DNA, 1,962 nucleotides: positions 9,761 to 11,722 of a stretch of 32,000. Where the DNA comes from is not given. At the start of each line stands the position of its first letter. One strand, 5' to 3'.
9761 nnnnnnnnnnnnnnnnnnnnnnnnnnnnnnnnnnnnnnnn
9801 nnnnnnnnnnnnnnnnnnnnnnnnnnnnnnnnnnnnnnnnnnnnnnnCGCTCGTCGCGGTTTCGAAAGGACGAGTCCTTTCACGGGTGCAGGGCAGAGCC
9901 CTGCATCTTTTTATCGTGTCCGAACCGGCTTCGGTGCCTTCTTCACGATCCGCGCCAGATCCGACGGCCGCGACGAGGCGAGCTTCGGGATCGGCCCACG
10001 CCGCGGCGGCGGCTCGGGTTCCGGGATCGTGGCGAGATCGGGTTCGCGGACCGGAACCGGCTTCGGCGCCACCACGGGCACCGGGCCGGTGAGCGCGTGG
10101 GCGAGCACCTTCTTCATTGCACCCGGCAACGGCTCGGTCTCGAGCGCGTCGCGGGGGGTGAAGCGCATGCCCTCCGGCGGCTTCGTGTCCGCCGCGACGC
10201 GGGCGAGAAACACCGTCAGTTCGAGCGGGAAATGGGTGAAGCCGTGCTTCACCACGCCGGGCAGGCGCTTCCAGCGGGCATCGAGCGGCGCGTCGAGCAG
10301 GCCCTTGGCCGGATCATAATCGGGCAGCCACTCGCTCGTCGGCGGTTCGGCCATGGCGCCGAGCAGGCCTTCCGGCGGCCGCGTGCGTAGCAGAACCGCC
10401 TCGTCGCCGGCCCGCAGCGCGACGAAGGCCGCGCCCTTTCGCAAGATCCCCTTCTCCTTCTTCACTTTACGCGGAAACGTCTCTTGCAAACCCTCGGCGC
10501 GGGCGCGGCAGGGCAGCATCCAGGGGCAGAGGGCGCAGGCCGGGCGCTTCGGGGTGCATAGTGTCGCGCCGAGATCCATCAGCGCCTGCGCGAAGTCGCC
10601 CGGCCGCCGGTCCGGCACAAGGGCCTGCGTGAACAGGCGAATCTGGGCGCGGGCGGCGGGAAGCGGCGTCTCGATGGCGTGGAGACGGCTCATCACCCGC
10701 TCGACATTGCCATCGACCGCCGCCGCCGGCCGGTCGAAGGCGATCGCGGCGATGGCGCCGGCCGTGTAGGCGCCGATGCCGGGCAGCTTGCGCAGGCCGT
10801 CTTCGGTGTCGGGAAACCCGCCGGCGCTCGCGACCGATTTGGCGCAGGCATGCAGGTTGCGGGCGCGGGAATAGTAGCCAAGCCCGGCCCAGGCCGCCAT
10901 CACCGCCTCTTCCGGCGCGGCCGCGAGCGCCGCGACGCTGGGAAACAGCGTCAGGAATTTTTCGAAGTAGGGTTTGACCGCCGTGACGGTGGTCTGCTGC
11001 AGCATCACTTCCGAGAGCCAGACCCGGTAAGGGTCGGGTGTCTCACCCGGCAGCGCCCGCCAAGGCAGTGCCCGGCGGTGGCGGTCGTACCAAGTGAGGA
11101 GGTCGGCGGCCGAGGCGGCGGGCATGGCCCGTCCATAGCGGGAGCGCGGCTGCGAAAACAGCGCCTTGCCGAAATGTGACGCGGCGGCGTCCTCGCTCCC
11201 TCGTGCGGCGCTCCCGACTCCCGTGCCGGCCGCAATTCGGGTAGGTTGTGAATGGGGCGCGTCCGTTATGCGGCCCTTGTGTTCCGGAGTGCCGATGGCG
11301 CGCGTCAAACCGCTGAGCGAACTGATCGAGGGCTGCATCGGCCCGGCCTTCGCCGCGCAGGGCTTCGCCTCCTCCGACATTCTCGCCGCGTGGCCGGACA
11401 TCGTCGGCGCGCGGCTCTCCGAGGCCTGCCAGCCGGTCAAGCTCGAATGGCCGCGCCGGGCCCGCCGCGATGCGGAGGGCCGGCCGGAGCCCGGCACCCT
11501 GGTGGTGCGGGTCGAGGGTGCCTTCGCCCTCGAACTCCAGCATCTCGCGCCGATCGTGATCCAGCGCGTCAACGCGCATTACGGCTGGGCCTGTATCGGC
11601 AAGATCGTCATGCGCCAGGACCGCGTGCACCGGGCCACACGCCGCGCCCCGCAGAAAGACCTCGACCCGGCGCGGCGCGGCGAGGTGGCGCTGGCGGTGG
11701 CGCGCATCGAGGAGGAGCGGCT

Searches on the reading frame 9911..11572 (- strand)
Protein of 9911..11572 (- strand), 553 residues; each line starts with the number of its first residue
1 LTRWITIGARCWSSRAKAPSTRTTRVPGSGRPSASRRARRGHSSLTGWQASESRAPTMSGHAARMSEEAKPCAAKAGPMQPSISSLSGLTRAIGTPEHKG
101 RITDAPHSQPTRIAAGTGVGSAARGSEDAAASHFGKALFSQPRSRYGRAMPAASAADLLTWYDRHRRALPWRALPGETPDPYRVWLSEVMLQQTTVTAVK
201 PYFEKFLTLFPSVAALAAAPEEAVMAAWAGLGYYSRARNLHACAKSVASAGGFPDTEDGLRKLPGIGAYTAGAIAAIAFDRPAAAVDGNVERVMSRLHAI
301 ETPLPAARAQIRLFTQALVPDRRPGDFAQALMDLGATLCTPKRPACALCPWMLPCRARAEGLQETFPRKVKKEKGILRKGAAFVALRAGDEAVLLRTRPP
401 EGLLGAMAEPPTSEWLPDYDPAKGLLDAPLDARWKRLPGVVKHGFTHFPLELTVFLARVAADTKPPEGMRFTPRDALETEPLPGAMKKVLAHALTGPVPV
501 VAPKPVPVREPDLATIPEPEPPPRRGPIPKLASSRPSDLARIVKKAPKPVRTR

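Call 32: search_protein_families(library=pfam, proteins=[window:9911-11572:-], max_evalue=0.001)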
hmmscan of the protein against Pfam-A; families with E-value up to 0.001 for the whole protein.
window:9911-11572:- (553 aa): 3 families
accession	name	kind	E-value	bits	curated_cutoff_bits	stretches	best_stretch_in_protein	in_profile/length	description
PF00730.31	HhH-GPD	-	3.5e-21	76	26.2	1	187-303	2-93/108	HhH-GPD superfamily base excision DNA repair protein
PF14815.12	NUDIX_4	-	1.1e-18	67.5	35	1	383-491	2-112/113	NUDIX domain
PF00633.29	HHH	-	1.3e-06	28.4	24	1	251-276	4-29/30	Helix-hairpin-helix motif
